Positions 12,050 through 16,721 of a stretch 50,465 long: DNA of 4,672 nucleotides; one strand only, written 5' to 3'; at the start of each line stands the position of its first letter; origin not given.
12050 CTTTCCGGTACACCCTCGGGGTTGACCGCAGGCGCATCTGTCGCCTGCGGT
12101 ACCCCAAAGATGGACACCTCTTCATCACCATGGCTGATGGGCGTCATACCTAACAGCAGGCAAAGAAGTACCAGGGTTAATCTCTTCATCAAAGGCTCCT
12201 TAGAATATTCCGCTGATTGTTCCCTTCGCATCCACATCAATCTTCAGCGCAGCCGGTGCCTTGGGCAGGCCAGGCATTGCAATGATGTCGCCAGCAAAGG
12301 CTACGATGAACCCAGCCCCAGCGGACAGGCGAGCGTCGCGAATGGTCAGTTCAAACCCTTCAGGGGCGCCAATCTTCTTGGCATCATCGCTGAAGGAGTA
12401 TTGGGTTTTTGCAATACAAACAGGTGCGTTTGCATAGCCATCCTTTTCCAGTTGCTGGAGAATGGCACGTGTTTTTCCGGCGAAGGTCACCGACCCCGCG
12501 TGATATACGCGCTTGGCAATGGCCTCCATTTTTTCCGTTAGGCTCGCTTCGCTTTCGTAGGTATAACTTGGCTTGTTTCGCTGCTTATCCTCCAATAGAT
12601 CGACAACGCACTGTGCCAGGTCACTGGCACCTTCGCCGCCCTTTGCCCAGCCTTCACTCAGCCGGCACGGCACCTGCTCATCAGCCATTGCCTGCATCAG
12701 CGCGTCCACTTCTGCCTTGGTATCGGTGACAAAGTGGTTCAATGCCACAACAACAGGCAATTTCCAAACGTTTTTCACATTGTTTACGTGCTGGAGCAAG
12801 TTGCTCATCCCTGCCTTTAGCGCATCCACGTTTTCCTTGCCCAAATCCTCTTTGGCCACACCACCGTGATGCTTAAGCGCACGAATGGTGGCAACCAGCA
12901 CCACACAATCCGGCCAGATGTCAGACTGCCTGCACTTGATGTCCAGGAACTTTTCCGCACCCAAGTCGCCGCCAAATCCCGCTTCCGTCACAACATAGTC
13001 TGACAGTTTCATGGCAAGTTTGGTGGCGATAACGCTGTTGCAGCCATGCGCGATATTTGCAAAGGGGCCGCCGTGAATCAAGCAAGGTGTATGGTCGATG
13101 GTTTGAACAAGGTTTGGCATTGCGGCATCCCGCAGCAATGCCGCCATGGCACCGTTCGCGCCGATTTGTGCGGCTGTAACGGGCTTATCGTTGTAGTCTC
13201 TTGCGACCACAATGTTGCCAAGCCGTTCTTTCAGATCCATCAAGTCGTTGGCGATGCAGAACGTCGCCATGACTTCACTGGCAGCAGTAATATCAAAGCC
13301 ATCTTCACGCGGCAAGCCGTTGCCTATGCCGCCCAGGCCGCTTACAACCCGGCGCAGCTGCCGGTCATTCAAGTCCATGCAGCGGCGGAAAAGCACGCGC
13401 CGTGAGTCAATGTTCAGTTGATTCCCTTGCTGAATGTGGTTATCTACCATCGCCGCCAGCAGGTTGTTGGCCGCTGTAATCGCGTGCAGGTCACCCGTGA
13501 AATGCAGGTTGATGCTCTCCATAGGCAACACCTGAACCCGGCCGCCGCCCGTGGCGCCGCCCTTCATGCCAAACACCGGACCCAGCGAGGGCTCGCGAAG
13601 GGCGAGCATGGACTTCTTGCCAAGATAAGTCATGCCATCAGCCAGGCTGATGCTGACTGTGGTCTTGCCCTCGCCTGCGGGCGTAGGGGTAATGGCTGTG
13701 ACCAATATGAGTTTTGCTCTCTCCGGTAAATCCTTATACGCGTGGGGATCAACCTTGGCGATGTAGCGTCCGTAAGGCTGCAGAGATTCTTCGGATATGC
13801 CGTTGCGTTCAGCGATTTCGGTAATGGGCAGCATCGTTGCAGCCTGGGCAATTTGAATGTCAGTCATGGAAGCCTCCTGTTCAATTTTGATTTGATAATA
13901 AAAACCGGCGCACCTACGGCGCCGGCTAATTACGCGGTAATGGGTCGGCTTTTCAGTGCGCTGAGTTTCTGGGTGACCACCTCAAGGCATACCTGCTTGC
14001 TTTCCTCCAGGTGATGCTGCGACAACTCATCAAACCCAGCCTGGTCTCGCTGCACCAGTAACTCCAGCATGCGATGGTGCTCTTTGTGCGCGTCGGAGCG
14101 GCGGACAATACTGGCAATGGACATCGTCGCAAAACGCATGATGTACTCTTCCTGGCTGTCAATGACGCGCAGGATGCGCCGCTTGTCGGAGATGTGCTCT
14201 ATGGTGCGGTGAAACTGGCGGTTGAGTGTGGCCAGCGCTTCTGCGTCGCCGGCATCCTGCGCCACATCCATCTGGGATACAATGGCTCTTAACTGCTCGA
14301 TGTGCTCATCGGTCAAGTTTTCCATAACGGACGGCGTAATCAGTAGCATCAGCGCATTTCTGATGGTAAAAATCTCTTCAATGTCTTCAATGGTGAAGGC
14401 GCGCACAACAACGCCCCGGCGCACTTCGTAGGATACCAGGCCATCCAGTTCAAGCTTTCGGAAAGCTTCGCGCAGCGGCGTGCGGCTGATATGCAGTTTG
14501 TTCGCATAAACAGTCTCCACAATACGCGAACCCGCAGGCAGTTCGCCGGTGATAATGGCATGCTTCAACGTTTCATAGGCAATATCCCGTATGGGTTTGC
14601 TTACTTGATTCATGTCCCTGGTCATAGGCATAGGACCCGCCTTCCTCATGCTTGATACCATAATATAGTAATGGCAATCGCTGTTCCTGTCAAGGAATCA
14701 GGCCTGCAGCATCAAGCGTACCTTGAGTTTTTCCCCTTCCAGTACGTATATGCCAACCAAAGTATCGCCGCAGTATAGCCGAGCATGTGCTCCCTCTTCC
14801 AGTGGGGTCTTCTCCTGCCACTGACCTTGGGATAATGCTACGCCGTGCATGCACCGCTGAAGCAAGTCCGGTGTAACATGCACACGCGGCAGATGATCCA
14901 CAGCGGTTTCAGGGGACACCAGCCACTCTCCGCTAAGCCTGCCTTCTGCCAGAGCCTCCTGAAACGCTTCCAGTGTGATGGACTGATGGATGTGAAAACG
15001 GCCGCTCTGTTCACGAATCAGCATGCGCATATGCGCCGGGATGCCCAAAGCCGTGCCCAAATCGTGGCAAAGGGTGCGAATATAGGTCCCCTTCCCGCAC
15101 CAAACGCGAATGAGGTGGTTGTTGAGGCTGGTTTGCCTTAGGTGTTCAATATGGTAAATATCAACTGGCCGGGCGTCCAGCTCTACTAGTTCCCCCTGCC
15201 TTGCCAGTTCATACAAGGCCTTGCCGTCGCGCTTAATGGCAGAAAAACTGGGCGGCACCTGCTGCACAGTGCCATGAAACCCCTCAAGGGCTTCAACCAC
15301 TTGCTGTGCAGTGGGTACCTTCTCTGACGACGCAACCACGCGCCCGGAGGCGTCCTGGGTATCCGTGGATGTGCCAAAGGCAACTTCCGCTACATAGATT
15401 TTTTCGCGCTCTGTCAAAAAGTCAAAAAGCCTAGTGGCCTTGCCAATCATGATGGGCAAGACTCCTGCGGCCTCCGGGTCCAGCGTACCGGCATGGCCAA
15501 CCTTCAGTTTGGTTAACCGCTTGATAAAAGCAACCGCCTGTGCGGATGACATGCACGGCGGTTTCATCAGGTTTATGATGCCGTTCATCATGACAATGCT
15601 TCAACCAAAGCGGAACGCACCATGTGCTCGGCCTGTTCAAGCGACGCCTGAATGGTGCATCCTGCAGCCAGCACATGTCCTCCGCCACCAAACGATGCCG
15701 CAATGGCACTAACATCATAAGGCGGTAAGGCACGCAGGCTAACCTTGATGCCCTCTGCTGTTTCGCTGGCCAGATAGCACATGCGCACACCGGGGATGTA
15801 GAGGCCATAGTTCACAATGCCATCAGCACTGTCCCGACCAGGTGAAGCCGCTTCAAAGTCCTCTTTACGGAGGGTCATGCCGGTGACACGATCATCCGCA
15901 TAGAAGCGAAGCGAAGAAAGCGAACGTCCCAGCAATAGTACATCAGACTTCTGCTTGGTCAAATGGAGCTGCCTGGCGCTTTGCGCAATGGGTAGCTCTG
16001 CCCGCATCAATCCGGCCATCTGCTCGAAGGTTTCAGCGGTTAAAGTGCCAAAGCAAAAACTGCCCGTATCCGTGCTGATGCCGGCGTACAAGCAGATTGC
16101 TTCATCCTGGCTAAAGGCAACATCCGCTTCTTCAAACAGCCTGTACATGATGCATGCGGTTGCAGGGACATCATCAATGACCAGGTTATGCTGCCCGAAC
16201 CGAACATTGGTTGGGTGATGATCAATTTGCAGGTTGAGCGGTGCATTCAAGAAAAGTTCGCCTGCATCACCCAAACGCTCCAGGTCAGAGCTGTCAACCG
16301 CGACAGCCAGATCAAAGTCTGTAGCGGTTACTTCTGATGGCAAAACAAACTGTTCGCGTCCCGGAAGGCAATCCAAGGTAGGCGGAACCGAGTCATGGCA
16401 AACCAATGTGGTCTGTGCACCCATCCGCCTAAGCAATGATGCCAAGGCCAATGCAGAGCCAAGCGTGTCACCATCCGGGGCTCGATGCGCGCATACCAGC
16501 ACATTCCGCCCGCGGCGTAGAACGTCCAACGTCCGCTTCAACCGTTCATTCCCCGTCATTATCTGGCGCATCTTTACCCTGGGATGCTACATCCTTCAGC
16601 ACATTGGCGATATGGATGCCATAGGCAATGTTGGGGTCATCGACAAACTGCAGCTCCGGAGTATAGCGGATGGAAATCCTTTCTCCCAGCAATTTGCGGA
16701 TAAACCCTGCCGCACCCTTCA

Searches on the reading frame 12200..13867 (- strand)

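Call 9: search_protein_families(library=pfam, proteins=[window:12200-13867:-], max_evalue=0.0001)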
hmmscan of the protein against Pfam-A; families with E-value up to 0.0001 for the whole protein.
window:12200-13867:- (555 aa): 1 family
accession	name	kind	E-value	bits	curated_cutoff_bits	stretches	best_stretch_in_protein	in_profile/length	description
PF01268.25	FTHFS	-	2.5e-253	841.8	27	1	1-555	1-556/556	Formate--tetrahydrofolate ligase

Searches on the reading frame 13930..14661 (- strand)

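Call 28: search_protein_families(library=pfam, proteins=[window:13930-14661:-], max_evalue=0.001)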
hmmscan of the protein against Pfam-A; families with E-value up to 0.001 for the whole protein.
window:13930-14661:- (243 aa): 2 families
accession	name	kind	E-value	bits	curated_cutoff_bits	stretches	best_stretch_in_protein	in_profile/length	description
PF07729.17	FCD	-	9.5e-21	74.9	24.3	1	96-219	1-124/125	FCD domain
PF00392.27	GntR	-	8.6e-12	45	27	1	28-86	5-64/64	Bacterial regulatory proteins, gntR family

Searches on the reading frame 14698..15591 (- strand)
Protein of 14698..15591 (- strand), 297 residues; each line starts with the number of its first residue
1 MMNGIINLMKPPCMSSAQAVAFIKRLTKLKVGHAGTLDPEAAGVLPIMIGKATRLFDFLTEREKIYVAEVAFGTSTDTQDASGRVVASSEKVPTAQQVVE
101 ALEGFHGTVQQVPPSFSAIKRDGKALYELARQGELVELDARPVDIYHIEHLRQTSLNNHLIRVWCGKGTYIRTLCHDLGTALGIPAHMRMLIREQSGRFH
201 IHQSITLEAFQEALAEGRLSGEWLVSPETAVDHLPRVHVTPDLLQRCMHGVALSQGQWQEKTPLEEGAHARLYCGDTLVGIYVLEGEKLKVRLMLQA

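Call 28: search_protein_families(library=pfam, proteins=[window:14698-15591:-], max_evalue=0.001)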
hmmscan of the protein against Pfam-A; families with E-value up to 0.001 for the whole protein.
window:14698-15591:- (297 aa): 2 families
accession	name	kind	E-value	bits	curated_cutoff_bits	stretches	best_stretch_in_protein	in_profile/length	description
PF01509.24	TruB_N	-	5.5e-49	166.8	27.3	1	27-171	5-149/149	TruB family pseudouridylate synthase (N terminal domain)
PF16198.10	TruB_C_2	-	3.4e-12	46.7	29.3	1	172-215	1-44/66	tRNA pseudouridylate synthase B C-terminal domain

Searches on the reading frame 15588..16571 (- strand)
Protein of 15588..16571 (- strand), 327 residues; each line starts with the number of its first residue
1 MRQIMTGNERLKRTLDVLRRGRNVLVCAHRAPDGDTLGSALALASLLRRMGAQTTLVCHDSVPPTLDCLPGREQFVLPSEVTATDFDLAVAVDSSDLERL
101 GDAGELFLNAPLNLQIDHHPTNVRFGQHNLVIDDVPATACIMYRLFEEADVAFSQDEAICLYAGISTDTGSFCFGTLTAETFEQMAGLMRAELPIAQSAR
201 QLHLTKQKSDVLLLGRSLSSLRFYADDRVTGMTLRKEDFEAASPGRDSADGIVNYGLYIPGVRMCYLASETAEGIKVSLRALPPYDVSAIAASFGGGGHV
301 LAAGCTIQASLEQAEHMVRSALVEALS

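Call 28: search_protein_families(library=pfam, proteins=[window:15588-16571:-], max_evalue=0.001)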
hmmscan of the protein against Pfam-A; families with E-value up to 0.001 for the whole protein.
window:15588-16571:- (327 aa): 2 families
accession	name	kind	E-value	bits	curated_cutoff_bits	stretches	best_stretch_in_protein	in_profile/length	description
PF01368.27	DHH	-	6.8e-13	49.4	28.1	1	23-165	1-125/125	DHH family, N-terminal domain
PF02272.25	DHHA1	-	6e-07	30.3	25.9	1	249-317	18-92/102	DHHA1 domain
